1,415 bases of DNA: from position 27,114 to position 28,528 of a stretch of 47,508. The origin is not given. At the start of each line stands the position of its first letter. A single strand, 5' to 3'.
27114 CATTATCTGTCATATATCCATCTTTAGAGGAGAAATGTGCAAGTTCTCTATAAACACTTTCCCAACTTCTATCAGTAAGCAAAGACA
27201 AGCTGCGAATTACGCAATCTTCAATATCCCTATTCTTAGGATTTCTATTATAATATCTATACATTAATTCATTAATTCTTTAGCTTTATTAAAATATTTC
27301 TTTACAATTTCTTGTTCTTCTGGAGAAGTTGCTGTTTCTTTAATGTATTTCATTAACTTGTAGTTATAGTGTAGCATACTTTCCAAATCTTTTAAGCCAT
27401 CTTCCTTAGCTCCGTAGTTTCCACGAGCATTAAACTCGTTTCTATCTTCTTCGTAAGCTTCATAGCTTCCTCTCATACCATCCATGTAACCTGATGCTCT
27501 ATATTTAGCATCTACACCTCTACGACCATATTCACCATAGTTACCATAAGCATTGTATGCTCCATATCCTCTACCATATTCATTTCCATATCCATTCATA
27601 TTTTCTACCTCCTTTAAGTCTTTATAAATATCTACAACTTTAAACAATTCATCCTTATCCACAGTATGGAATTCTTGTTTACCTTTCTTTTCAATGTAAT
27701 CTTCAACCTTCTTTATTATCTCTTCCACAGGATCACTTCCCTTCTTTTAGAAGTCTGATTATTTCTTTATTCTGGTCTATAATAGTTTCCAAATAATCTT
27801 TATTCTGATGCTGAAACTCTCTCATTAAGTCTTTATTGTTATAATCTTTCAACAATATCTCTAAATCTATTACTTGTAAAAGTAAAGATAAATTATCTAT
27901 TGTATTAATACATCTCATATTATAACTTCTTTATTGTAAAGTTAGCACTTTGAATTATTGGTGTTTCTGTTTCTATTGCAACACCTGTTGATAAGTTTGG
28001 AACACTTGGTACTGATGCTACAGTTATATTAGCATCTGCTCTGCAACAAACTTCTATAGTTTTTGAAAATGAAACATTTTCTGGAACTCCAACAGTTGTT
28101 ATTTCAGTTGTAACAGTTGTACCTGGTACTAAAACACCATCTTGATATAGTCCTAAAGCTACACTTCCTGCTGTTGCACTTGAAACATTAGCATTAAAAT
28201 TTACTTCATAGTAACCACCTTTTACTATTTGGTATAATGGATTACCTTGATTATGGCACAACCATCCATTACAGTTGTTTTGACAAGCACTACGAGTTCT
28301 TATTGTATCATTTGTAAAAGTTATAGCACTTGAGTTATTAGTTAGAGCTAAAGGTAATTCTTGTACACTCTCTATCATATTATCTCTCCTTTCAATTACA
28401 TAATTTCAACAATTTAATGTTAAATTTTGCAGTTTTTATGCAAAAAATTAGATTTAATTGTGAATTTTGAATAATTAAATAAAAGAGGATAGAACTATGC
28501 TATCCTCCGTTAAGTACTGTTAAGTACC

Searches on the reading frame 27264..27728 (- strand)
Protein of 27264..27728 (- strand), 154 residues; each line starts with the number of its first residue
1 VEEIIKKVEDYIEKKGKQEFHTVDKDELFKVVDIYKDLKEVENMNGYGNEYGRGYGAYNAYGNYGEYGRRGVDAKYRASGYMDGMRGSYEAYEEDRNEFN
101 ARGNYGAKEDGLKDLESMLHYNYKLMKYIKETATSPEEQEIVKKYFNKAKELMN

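Call 5: search_protein_families(library=pfam, proteins=[window:27264-27728:-], max_evalue=0.1)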
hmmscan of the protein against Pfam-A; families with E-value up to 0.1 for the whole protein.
window:27264-27728:- (154 aa): 0 families

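Call 9: search_protein_families(library=phrogs, proteins=[window:27264-27728:-], max_evalue=0.01)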
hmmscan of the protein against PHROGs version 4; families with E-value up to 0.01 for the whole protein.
window:27264-27728:- (154 aa): 1 family
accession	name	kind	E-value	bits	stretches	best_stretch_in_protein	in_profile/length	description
phrog_28802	-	unknown function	0.00018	22.8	1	50-153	80-190/190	-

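Call 44: search_protein_families(library=ncbifam, proteins=[window:27264-27728:-], max_evalue=0.1)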
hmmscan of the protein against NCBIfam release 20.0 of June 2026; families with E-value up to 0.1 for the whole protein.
window:27264-27728:- (154 aa): 0 families

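Call 45: search_protein_families(library=padloc, proteins=[window:27264-27728:-], max_evalue=0.1)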
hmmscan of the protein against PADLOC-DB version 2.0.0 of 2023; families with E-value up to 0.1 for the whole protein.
window:27264-27728:- (154 aa): 0 families

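Call 83: search_solved_structures(query=A8, max_evalue=10, show_alignments=1)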
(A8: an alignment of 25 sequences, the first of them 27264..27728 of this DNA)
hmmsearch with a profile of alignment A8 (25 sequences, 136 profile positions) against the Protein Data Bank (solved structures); distinct sequences matched with E-value up to 10: 5.
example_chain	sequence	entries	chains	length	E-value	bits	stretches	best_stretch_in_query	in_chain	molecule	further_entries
2lch_A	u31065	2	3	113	0.15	15.8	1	4-49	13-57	Protein OR38 | computationally designed four-helix bundle protein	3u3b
6fes_A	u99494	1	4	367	0.3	14.9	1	3-48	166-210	D12_BRIC2, a synthetic protein,D12_BRIC2, a synthetic protein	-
8gjg_A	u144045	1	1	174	0.68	13.7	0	102-135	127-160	gluc_A04_0005 Binder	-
7qca_LQ0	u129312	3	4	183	0.81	13.5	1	18-85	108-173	60S ribosomal protein L18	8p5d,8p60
29sb_A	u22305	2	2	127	3.8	11.3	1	6-59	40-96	KABLE2.5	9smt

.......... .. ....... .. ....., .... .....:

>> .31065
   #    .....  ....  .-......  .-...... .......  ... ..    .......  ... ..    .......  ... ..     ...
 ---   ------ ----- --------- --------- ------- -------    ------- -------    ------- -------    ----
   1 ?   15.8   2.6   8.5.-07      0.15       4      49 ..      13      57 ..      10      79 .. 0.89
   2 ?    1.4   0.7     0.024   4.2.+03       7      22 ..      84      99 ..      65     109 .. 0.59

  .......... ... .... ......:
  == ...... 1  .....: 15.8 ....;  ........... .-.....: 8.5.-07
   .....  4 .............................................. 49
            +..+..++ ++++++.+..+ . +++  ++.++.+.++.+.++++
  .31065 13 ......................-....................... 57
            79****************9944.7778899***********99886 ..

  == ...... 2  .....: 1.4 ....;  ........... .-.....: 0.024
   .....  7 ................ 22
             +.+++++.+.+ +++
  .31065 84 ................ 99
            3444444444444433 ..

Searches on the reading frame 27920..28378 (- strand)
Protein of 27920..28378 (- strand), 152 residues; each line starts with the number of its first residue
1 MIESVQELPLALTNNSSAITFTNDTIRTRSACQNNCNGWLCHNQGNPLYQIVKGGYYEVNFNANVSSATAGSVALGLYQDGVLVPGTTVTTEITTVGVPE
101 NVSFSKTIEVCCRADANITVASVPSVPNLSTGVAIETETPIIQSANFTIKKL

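Call 5: search_protein_families(library=pfam, proteins=[window:27920-28378:-], max_evalue=0.1)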
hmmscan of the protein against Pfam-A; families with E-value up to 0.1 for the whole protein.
window:27920-28378:- (152 aa): 1 family
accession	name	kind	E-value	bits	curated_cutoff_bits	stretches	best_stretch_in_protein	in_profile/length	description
PF18573.7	BclA_C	-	0.0012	19.2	38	1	41-96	33-85/128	BclA C-terminal domain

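Call 9: search_protein_families(library=phrogs, proteins=[window:27920-28378:-], max_evalue=0.01)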
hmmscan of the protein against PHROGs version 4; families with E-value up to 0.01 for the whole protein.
window:27920-28378:- (152 aa): 1 family
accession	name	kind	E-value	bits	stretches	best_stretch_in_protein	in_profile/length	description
phrog_20016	-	unknown function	0.0007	20.2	1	2-122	2-122/141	-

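Call 37: search_dna_similar(query=window:27920-28378:-, collection=phages, mode=protein, max_rows=30, max_evalue=0.01)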
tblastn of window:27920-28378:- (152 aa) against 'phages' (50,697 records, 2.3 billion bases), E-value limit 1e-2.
No match.
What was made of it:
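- Tried and rejected: tblastn of the partner against phages: no match (call 37).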

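Call 44: search_protein_families(library=ncbifam, proteins=[window:27920-28378:-], max_evalue=0.1)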
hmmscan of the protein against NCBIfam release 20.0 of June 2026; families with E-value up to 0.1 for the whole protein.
window:27920-28378:- (152 aa): 1 family
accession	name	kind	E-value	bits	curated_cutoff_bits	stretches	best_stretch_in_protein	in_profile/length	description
NF051858.1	EryPhIsonDerIRhiz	equivalog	0.072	13.2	240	0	57-99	39-81/150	D-erythrulose-4-phosphate isomerase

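Call 45: search_protein_families(library=padloc, proteins=[window:27920-28378:-], max_evalue=0.1)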
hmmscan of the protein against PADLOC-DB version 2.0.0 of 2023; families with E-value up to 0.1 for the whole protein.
window:27920-28378:- (152 aa): 0 families

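Call 49: search_solved_structures(query=A6, max_evalue=10, show_alignments=1)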
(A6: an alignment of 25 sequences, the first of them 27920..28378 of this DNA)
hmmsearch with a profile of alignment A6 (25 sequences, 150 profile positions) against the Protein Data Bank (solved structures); distinct sequences matched with E-value up to 10: 0.

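Call 51: search_protein_families(library=pfam, alignment_id=A6, max_evalue=0.01)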
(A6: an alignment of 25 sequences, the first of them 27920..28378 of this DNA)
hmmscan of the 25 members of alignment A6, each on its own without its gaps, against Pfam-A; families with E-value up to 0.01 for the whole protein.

A. member 1, window:27920-28378:- (152 aa): 1 family
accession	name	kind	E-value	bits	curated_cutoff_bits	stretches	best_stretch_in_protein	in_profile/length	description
PF18573.7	BclA_C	-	0.0012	19.2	38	1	41-96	33-85/128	BclA C-terminal domain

B. families by the number of members that match (of 25 scanned): 2 families
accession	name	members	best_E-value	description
PF18573.7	BclA_C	1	0.0012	BclA C-terminal domain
PF07184.16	CTV_P33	1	0.0051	Citrus tristeza virus P33 protein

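Call 67: find_homologous_proteins(query=window:27920-28378:-, max_evalue=0.001)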
Query window:27920-28378:- (152 aa): 841 proteins with E <= 0.001 among 880 candidates; the best 120 are listed.
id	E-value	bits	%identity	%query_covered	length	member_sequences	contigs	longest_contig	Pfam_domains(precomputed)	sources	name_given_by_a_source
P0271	1.3e-91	322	99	100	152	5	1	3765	-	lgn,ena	-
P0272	3.0e-91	321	97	100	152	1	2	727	-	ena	-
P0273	3.9e-91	320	97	100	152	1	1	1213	-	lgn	-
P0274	5.6e-91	320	99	100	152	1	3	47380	-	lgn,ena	-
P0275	7.2e-91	319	97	100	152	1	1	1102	-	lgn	-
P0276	9.4e-91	319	97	100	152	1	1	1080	-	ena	-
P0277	1.1e-90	319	98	100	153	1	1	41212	-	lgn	-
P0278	1.2e-90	319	97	100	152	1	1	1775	-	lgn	-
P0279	1.5e-90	318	97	100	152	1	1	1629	-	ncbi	-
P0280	1.8e-90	318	97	100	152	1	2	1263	-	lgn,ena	-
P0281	2.2e-90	318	97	100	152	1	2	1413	-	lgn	-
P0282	2.9e-90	317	97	100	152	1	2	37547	-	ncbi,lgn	-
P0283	3.6e-90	317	97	100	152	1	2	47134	-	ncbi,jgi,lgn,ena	-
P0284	5.6e-90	316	95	100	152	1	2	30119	-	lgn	-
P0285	6.9e-90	316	96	100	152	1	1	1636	-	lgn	-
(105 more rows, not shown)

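Call 72: predict_structure(alignment_id=A9)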
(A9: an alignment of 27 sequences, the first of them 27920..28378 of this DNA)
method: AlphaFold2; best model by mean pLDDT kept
length: 152 residues; sequences in the alignment: 27
mean_pLDDT: 69.6   pTM: 0.62
mean pLDDT of the five models: 69.6, 67.5, 66.7, 64.8, 52.8
residues with pLDDT >= 90: 22; 70-90: 67; 50-70: 24; < 50: 39
segments of 3 or more residues with pLDDT < 50: 1-4, 12-14, 22-52
pLDDT, mean of each block of 10 residues (from residue 1): 45 52 43 37 39 68 89 88 87 90 85 66 86 88 81 71
secondary structure, 60 per line:
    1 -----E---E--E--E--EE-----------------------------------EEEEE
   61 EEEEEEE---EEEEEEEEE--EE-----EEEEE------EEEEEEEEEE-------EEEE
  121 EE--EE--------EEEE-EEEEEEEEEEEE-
elements in order: E56-67 E71-79 E89-93 E100-109 E117-122 E135-138 E140-151
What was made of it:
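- On BclA_C / C1q-TNF superfamily (applies to the partner gene 27920-28378, not to the target): The AF2 core is confident (call 72).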

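Call 76: fold_search(model_id=the predicted structure, library=pdb)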
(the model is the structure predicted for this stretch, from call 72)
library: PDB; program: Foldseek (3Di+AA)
matches with E <= 10: 1492; with E <= 0.001: 17
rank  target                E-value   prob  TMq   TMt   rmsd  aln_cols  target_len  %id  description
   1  3twi_A                5.6e-05  1.00  0.42  0.47   4.2       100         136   16  Variable Lymphocyte Receptor Recognition of the Immunodominant Glycoprotein of Bacillus anthracis Spores (released 2012-03-14)
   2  3tyj                  5.6e-05  1.00  0.36  0.40   6.5        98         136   22  Bacillus collagen-like protein of anthracis P159S mutant (released 2012-03-14)
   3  1wck                  6.9e-05  1.00  0.36  0.40   6.0       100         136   22  Crystal structure of the C-terminal domain of BclA, the major antigen of the exosporium of the Bacillus anthracis spore. (released 2005-10-25)
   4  2z5w                  6.9e-05  1.00  0.36  0.40   6.0       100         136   22  tBclA, a recombinant spore surface protein from Bacillus anthracis (released 2008-04-22)
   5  2r6q                  9.4e-05  1.00  0.36  0.39   6.0       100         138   22  Crystal Structure of BclA-island Construct (released 2009-03-10)
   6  8d02                  1.4e-04  1.00  0.43  0.44   4.3       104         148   16  Crystal Structure of Bacillus anthracis BxpB (released 2023-05-24)
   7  9h3d_E                1.9e-04  1.00  0.44  0.46   3.7       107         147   16  F-ENA exosporium anchoring complex between ExsF and a peptide derived from the N-terminus of F-Anchor (released 2025-03-12)
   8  1rj7_E                2.1e-04  1.00  0.43  0.44  15.3       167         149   16  Crystal structure of EDA-A1 (released 2003-12-09)
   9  7r5i_C                2.8e-04  1.00  0.40  0.41   4.3       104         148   20  High resolution Crystal structure of ExsFA, a Bacillus cereus spore exosporium protein (released 2023-08-23)
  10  1rj7_J                3.5e-04  1.00  0.44  0.47  15.3       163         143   15  Crystal structure of EDA-A1 (released 2003-12-09)
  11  7r1m_A                3.8e-04  1.00  0.44  0.43   4.7       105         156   15  Crystal structure of ExsFA, a Bacillus cereus spore exosporium protein (released 2023-02-15)
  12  1rj7_L                4.2e-04  1.00  0.43  0.45  15.6       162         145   16  Crystal structure of EDA-A1 (released 2003-12-09)
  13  7r1m_B                6.1e-04  1.00  0.44  0.44   3.4       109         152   17  Crystal structure of ExsFA, a Bacillus cereus spore exosporium protein (released 2023-02-15)
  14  9h38_R                6.8e-04  1.00  0.42  0.45   7.1       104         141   17  C-terminal domain of the F-ENA tip fibrillum F-BclA from Bacillus thuringiensis (released 2025-03-12)
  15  9h3d_D                6.8e-04  1.00  0.44  0.45   3.6       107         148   17  F-ENA exosporium anchoring complex between ExsF and a peptide derived from the N-terminus of F-Anchor (released 2025-03-12)
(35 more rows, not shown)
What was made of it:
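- On BclA_C / C1q-TNF superfamily (applies to the partner gene 27920-28378, not to the target): Foldseek top hits are BclA CTD, ExsFA/BxpB, EDA-A1, collagen X NC1 and C1q, all at probability 1.0 (call 76).
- Closest known: BclA / ExsFA. Same: The partner gene product has the same C1q/TNF-like jelly-roll fold (call 76).
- Closest known: Chlamydia Pgp3. Same: It appears among the Foldseek hits for the partner (call 76).
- Foldseek top hits are BclA CTD (1wck, 3twi), BxpB/ExsFA (8d02, 7r1m, 9h3d), EDA-A1, collagen X NC1, C1q and Pgp3, with E from 6e-5 to 2e-3 and probability 1.0 (calls 72, 76). The partner's closest folds are the exosporium proteins BclA, ExsFA and BxpB (call 76).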

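Call 81: fold_search(model_id=the predicted structure, library=viral)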
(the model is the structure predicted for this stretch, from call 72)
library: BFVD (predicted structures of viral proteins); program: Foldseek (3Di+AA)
matches with E <= 10: 1701; with E <= 0.001: 123
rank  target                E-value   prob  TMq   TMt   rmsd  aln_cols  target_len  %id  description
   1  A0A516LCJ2            1.7e-06  1.00  0.52  0.40  16.9       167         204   18  (no name in the UniProt tables at hand)
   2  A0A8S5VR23            2.2e-06  1.00  0.53  0.59   9.2       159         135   16  (no name in the UniProt tables at hand)
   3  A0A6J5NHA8            3.6e-06  1.00  0.45  0.13  15.5       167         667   17  Collagen triple helix repeat [uncultured Caudovirales phage]
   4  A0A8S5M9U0            3.8e-06  1.00  0.50  0.55   3.8        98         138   24  Uncharacterized protein [Siphoviridae sp. ctv4j104]
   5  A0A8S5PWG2            5.8e-06  1.00  0.51  0.56   3.9       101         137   27  Uncharacterized protein [Myoviridae sp. ctWiL39]
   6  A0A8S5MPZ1            6.4e-06  1.00  0.54  0.63  13.9       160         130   14  Uncharacterized protein [Podoviridae sp. ctoqT5]
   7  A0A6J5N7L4            7.1e-06  1.00  0.43  0.34  12.2       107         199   16  Uncharacterized protein [uncultured Caudovirales phage]
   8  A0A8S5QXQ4            1.4e-05  1.00  0.46  0.46   4.8       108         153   20  Uncharacterized protein [Siphoviridae sp. ct9lR64]
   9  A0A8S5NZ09            2.1e-05  1.00  0.51  0.54  13.7       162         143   18  Uncharacterized protein [Siphoviridae sp. ctiMP24]
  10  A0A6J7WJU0            2.1e-05  1.00  0.41  0.14  11.8       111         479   20  Uncharacterized protein [uncultured Caudovirales phage]
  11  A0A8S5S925            2.8e-05  1.00  0.49  0.53   2.7       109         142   26  BclA protein [Phage sp. ctGns7]
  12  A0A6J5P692            2.8e-05  1.00  0.43  0.33  13.1       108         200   13  Collagen triple helix repeat [uncultured Caudovirales phage]
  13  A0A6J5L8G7            2.9e-05  1.00  0.41  0.27  12.3       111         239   17  C1q domain containing protein [uncultured Caudovirales phage]
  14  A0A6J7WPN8            2.9e-05  1.00  0.44  0.16  12.0       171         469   16  Uncharacterized protein [uncultured Caudovirales phage]
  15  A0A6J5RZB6            3.8e-05  1.00  0.41  0.05  12.2       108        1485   18  Uncharacterized protein [uncultured Caudovirales phage]
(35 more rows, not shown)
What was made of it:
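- In BFVD the fold forms the distal domain of collagen-like and tail-fibre proteins, and also occurs as stand-alone gut-phage proteins of about 135 aa (call 81). In viruses this fold is typically the distal domain of collagen-like and tail-fibre proteins (call 81).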
